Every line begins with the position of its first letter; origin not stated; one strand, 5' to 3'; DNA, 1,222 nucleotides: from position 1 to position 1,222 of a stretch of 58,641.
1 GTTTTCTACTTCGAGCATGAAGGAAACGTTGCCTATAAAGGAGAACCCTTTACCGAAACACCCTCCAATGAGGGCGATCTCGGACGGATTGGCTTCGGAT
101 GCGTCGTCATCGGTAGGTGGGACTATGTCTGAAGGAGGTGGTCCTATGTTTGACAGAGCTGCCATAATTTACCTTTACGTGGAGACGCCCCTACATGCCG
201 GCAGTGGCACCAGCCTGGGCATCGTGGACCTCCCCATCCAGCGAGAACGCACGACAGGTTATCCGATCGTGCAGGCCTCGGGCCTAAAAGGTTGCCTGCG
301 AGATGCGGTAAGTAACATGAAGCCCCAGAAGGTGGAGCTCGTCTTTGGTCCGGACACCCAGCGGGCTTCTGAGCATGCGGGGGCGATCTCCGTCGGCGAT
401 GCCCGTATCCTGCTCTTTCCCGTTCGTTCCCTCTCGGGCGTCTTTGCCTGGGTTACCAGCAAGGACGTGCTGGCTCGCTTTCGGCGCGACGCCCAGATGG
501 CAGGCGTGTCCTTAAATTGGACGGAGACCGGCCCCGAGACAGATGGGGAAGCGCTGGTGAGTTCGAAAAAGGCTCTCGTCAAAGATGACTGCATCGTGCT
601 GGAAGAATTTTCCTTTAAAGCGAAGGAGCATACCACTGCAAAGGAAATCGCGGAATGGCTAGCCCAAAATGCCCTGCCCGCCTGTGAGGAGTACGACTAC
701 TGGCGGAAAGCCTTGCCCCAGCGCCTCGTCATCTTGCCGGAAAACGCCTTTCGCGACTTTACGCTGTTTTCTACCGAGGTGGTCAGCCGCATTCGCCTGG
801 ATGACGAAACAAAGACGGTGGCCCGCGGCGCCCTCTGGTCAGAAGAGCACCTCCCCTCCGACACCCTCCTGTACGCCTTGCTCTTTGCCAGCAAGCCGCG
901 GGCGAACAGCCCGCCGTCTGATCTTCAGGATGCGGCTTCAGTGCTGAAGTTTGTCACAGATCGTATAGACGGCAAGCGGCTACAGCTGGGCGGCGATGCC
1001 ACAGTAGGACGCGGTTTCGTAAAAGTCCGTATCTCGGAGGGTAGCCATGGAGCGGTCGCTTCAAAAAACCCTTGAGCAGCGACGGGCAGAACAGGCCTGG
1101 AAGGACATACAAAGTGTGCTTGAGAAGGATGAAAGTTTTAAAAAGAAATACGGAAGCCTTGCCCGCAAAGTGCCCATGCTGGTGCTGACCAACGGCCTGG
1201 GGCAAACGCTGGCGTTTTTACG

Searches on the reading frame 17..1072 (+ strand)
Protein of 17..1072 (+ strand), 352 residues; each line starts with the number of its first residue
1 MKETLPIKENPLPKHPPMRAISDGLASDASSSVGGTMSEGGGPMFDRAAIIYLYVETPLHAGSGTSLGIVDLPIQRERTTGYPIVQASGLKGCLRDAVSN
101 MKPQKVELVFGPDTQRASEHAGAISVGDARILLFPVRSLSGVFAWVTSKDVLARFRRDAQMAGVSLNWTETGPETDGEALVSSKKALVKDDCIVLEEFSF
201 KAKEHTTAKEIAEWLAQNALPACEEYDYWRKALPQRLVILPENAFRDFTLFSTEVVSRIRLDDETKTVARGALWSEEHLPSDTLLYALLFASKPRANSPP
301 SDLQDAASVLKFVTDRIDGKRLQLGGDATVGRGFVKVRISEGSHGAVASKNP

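Call 62: search_protein_families(library=pfam, proteins=[window:17-1072:+], max_evalue=0.00001)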
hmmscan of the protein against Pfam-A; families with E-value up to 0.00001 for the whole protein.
window:17-1072:+ (352 aa): 1 family
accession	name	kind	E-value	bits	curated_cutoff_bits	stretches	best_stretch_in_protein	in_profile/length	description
PF03787.20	RAMPs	-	1.1e-20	75.4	22.1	1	53-336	2-189/189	RAMP superfamily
